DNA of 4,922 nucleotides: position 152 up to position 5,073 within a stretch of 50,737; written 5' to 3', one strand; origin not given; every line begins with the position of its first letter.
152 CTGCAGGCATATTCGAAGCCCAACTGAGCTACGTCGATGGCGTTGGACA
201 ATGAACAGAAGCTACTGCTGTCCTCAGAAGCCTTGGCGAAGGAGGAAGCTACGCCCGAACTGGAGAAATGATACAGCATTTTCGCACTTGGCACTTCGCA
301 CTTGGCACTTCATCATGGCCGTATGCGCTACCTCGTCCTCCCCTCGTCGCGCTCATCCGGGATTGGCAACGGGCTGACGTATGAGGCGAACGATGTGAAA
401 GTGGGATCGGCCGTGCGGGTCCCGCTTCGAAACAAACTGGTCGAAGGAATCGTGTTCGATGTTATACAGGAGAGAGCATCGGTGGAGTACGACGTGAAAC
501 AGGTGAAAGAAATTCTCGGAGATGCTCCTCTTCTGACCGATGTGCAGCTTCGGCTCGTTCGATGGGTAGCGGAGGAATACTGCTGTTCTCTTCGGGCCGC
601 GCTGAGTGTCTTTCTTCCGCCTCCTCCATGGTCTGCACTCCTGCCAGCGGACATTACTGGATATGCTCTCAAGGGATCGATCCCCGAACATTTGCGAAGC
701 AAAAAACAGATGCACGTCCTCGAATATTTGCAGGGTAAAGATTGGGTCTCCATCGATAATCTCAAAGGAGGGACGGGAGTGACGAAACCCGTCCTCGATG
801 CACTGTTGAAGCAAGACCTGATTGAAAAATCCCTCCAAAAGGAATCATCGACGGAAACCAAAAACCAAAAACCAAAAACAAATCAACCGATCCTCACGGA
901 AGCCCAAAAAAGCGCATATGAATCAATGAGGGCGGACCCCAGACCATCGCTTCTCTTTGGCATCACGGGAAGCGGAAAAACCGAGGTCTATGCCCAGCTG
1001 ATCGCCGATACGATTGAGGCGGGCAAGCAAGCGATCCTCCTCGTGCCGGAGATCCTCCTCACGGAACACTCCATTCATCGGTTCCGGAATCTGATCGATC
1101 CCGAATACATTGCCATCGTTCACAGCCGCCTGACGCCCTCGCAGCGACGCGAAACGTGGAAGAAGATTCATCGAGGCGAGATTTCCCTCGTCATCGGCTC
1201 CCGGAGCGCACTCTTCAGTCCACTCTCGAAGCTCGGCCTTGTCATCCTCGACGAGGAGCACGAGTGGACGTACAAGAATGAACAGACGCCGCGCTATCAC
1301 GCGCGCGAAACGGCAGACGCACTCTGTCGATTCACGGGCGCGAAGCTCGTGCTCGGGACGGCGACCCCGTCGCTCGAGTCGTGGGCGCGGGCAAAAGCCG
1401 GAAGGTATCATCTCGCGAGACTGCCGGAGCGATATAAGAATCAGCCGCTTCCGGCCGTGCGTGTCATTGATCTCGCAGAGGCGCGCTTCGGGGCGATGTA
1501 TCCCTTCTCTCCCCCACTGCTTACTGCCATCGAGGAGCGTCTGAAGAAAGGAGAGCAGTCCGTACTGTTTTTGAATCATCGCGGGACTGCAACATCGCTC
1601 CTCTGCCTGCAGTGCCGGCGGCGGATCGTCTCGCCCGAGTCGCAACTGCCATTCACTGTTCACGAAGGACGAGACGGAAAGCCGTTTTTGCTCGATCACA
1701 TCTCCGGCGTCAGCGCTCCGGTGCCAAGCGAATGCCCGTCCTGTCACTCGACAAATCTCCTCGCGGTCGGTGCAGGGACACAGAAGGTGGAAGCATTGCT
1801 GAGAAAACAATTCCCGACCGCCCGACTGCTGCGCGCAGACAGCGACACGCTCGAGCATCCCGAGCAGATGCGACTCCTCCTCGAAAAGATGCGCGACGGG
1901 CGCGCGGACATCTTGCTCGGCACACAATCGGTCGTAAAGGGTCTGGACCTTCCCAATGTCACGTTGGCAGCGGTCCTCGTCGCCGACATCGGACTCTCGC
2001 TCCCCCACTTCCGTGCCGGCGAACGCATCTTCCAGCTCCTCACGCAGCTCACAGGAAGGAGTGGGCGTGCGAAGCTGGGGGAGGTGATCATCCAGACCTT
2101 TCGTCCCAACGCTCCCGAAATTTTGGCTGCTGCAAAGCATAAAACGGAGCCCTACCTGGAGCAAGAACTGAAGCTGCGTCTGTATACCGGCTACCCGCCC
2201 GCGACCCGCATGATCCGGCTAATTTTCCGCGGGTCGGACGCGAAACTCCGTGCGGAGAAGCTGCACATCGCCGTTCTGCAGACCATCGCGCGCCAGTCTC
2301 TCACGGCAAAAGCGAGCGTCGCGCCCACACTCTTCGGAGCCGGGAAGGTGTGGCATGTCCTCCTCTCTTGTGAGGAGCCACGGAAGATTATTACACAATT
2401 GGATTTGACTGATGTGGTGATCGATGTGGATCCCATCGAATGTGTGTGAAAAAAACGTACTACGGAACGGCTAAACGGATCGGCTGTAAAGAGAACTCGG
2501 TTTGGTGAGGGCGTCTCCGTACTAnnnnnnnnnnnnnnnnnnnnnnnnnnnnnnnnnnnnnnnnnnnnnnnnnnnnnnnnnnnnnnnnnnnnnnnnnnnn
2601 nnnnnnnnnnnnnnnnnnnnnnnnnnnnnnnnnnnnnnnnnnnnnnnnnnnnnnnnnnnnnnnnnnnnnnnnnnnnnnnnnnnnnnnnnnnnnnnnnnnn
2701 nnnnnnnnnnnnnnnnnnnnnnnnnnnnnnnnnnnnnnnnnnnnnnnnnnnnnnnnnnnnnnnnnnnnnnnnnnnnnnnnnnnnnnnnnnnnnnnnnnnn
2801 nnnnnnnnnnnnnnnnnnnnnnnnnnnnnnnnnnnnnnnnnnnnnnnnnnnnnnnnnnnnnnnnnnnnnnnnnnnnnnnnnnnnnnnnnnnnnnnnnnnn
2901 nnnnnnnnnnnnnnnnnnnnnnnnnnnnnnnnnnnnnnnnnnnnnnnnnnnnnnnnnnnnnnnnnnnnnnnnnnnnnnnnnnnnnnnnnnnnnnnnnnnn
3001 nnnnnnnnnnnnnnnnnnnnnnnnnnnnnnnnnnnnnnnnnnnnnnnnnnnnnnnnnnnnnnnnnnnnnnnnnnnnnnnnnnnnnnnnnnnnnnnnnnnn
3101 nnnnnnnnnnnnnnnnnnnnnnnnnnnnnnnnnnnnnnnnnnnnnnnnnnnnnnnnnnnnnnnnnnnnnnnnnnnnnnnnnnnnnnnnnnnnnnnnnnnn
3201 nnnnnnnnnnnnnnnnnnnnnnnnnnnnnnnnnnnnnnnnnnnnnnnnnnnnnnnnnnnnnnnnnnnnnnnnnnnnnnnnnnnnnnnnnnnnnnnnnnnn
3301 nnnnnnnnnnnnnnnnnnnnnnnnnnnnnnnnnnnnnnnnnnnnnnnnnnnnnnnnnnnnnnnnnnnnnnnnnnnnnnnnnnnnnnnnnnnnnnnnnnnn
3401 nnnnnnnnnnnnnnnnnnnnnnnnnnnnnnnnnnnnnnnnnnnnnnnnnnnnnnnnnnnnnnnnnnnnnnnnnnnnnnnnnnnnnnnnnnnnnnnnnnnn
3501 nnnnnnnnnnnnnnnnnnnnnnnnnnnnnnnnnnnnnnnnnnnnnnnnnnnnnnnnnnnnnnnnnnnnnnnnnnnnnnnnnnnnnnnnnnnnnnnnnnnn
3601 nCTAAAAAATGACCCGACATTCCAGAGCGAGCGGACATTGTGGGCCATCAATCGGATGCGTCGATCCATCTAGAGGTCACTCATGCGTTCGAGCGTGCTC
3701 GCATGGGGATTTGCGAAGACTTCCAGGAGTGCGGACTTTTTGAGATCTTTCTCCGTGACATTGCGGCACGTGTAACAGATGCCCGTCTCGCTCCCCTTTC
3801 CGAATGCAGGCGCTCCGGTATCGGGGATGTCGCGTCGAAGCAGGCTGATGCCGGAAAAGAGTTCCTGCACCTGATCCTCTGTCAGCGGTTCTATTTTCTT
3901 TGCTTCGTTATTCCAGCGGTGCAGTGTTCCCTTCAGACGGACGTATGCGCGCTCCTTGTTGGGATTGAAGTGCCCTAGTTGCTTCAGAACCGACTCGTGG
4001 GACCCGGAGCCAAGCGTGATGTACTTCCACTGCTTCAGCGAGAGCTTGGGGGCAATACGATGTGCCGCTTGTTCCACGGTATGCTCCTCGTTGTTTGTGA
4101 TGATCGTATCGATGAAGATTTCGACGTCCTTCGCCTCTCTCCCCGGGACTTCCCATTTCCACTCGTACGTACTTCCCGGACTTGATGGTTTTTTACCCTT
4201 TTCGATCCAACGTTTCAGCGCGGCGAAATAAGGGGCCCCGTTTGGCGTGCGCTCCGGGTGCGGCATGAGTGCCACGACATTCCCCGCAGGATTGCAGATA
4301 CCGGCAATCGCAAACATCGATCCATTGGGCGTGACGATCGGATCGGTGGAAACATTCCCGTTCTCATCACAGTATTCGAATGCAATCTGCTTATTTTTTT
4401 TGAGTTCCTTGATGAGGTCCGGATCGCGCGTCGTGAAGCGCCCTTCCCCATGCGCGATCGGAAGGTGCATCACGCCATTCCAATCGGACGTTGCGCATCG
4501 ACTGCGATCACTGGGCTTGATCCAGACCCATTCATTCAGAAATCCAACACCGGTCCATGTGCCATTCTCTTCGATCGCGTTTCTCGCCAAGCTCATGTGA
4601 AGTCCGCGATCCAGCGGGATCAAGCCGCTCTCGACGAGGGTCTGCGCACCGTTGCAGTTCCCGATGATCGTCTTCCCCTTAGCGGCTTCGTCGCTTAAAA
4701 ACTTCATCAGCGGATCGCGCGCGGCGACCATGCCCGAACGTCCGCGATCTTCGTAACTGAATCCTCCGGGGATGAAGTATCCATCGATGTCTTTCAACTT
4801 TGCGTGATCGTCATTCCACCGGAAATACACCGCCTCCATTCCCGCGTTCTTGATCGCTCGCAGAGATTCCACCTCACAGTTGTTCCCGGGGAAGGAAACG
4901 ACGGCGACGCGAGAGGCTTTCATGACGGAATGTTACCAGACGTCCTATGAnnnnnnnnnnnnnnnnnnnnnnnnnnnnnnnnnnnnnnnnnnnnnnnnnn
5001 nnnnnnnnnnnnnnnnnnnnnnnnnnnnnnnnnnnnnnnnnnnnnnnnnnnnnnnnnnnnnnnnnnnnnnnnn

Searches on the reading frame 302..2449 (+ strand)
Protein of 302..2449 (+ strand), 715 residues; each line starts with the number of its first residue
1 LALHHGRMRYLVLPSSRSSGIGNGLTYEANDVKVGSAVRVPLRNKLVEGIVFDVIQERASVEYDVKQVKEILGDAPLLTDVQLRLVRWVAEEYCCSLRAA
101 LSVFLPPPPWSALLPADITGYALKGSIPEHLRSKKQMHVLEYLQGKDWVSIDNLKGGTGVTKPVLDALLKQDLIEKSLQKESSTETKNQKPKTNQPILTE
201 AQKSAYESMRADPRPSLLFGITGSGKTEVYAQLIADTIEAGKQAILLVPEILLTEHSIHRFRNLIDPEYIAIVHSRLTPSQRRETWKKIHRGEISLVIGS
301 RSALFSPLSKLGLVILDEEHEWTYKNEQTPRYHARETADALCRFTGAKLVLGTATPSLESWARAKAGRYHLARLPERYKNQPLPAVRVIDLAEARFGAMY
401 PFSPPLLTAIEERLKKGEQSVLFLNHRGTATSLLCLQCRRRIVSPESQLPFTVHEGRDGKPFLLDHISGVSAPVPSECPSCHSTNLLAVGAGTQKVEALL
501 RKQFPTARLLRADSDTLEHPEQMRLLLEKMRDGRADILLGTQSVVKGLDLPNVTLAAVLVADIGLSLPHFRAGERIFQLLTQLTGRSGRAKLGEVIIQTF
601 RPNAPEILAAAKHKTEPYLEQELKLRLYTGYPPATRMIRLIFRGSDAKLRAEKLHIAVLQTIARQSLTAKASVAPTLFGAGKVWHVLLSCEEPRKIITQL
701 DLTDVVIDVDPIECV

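Call 30: search_protein_families(library=pfam, proteins=[window:302-2449:+], max_evalue=0.001)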
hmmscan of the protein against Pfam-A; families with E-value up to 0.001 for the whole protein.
window:302-2449:+ (715 aa): 4 families
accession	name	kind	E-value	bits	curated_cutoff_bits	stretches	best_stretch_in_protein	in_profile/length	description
PF00270.35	DEAD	-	2.3e-17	63.6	26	1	199-357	1-161/167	DEAD/DEAH box helicase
PF17764.6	PriA_3primeBD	-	2.6e-17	62.9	22.7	1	29-106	16-96/96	3'DNA-binding domain (3'BD)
PF04851.21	ResIII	-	3e-12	47.2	22.5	1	199-357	5-163/164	Type III restriction enzyme, res subunit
PF00271.37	Helicase_C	-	4.8e-08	33.7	23.5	1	504-591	38-110/110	Helicase conserved C-terminal domain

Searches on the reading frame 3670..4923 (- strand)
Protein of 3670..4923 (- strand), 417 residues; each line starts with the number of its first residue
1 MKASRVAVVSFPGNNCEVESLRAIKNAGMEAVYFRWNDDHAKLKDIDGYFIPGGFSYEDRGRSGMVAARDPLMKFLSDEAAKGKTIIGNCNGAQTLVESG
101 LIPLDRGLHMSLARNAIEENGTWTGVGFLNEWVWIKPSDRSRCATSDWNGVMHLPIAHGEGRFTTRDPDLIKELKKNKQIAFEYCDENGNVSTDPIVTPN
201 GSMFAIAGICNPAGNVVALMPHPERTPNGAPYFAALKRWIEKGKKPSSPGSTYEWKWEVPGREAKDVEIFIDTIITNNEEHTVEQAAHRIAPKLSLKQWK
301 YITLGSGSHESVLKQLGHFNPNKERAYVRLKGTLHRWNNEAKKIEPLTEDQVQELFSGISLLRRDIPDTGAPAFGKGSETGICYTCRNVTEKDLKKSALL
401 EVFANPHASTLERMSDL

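Call 30: search_protein_families(library=pfam, proteins=[window:3670-4923:-], max_evalue=0.001)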
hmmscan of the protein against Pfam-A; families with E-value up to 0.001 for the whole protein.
window:3670-4923:- (417 aa): 1 family
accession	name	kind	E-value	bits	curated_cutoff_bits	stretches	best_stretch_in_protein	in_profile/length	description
PF13507.12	GATase_5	-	8.9e-45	153.2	27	1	4-227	2-230/260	CobB/CobQ-like glutamine amidotransferase domain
